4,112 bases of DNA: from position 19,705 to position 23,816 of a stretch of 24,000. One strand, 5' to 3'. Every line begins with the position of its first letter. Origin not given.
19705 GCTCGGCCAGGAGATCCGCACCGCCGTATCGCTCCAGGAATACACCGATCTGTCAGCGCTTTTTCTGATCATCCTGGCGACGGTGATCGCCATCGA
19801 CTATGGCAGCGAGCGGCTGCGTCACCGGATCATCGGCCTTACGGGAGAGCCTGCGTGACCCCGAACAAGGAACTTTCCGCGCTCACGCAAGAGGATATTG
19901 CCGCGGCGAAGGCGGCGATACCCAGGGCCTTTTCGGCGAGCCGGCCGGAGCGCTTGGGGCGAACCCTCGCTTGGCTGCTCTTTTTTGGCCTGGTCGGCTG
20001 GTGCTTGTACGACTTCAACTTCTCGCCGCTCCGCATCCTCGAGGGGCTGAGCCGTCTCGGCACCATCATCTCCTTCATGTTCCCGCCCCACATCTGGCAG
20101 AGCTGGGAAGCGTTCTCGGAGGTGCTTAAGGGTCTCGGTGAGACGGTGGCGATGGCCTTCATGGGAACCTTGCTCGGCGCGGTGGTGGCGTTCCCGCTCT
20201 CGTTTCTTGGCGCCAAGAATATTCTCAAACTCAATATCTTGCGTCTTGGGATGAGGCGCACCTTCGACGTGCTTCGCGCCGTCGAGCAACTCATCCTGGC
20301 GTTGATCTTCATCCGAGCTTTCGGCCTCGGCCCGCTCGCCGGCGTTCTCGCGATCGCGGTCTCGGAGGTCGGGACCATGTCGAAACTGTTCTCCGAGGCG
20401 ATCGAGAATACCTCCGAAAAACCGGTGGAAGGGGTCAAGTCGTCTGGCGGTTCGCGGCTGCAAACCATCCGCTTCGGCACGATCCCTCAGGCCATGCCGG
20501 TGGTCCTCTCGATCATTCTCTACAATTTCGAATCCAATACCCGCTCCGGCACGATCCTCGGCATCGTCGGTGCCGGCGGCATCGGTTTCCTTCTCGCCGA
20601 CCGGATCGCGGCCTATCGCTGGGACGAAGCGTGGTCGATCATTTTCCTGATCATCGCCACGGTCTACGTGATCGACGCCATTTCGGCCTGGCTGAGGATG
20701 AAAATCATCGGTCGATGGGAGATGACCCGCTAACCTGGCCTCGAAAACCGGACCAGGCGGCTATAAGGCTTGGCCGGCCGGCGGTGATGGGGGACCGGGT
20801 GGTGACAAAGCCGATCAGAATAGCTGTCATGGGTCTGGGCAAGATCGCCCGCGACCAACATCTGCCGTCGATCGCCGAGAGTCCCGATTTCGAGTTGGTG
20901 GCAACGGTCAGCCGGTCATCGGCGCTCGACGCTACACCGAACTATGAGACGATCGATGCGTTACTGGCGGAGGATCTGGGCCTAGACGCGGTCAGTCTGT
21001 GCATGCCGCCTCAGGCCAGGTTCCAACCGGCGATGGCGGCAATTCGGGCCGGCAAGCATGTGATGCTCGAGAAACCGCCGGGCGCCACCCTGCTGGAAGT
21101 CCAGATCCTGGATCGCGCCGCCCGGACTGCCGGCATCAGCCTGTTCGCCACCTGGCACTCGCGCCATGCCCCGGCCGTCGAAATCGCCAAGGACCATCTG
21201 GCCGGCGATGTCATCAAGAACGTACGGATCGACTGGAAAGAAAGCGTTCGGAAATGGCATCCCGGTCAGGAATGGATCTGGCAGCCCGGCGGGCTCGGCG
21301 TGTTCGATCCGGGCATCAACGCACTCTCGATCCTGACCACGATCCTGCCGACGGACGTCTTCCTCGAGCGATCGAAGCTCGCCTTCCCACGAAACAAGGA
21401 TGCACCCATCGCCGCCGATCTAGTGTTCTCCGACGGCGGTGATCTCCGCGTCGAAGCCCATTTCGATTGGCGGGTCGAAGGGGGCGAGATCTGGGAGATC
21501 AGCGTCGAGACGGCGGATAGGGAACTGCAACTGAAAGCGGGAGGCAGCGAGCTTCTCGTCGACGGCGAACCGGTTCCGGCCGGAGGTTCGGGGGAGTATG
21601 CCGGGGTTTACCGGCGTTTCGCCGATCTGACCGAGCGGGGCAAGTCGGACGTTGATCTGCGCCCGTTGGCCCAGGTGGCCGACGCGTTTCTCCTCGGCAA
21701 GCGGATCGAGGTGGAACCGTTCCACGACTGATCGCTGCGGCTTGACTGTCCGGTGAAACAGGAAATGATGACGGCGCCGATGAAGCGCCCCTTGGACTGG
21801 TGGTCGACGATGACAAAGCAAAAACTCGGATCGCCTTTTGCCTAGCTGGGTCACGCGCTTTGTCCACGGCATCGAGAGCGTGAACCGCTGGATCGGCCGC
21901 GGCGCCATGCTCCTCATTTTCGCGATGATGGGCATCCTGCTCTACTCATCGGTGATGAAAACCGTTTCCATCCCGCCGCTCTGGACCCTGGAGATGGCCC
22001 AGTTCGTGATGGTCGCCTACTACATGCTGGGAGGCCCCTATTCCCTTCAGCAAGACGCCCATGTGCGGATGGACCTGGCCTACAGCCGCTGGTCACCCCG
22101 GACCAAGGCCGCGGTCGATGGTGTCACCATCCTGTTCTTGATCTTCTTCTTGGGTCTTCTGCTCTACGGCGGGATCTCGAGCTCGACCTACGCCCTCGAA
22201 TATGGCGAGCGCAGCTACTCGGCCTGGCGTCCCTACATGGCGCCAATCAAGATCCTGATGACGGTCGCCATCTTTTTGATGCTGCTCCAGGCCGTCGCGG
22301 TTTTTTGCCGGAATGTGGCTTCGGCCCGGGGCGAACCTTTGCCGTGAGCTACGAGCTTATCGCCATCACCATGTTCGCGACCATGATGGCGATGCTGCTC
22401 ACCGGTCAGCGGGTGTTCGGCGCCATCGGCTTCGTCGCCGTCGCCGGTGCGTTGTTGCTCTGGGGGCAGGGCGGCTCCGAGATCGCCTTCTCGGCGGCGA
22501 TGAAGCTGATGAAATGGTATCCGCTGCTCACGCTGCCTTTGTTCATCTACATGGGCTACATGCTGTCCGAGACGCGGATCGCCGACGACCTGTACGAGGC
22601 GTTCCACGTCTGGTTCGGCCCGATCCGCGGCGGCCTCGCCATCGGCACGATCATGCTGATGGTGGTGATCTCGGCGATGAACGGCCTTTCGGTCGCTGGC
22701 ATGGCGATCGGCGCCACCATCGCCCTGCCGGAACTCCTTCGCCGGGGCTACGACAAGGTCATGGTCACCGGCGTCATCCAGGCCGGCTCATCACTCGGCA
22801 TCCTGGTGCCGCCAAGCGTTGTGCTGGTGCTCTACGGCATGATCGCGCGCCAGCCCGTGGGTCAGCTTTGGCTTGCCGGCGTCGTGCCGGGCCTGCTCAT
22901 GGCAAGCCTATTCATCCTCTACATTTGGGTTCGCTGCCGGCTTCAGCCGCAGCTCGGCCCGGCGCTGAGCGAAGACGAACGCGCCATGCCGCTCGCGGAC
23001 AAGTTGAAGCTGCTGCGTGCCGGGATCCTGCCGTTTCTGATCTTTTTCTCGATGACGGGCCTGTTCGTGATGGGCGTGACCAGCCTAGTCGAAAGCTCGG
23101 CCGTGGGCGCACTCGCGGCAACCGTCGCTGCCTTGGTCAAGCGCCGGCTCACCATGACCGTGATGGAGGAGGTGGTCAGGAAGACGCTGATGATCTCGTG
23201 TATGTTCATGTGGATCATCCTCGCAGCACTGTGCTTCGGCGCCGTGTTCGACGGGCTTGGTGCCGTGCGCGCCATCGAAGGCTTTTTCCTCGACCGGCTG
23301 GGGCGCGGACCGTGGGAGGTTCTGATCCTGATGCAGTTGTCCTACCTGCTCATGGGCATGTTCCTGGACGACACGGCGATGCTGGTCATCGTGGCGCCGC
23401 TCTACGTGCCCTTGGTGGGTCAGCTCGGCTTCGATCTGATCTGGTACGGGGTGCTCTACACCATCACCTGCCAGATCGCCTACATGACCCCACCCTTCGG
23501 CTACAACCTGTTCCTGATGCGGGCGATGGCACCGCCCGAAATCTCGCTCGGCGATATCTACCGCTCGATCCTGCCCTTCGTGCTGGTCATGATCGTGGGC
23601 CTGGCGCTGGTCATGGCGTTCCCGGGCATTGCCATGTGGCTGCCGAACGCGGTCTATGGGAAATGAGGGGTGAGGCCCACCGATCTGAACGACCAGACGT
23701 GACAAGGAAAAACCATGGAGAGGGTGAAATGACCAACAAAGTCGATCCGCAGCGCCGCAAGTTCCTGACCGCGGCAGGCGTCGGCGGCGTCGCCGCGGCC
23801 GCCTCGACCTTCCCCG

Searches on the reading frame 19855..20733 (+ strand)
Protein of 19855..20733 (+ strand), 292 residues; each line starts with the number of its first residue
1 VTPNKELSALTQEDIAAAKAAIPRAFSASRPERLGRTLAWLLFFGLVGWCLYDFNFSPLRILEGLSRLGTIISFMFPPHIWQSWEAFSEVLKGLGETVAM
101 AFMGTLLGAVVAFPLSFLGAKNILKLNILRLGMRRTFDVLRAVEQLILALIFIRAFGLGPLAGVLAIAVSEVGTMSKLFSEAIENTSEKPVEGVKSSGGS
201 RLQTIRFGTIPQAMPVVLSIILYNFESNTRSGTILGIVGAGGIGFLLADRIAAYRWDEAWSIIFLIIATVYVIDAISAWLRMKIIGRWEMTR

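Call 7: search_protein_families(library=pfam, proteins=[window:19855-20733:+])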
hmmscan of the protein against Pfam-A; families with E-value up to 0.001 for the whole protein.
window:19855-20733:+ (292 aa): 1 family
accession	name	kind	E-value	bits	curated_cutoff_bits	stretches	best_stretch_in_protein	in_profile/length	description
PF00528.27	BPD_transp_1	-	1.7e-14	54.4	26.4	1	114-280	3-174/184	Binding-protein-dependent transport system inner membrane component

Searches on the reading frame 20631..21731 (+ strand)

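Call 7: search_protein_families(library=pfam, proteins=[window:20631-21731:+])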
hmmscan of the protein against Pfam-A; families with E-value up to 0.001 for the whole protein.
window:20631-21731:+ (366 aa): 1 family
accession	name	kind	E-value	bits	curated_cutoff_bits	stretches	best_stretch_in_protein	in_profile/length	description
PF01408.29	GFO_IDH_MocA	-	1.6e-16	61.5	24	1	62-169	1-114/120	Oxidoreductase family, NAD-binding Rossmann fold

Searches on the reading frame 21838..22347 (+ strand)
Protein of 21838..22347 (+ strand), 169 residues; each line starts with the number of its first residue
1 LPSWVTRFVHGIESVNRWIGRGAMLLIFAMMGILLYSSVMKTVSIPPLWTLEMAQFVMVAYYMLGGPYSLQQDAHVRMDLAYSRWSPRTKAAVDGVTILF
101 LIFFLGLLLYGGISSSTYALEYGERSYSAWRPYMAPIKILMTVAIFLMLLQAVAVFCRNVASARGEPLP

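Call 7: search_protein_families(library=pfam, proteins=[window:21838-22347:+])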
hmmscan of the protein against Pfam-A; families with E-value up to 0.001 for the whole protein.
window:21838-22347:+ (169 aa): 1 family
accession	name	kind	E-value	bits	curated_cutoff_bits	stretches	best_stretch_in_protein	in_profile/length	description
PF04290.18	DctQ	-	2.5e-20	73.2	28.3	1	30-160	1-130/132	Tripartite ATP-independent periplasmic transporters, DctQ component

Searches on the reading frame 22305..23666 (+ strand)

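Call 7: search_protein_families(library=pfam, proteins=[window:22305-23666:+])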
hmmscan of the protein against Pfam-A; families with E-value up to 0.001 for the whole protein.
window:22305-23666:+ (453 aa): 1 family
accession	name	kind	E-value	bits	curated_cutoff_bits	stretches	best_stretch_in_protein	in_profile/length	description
PF06808.19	DctM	-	2.5e-67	228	23.8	1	24-442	1-413/413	Tripartite ATP-independent periplasmic transporter, DctM component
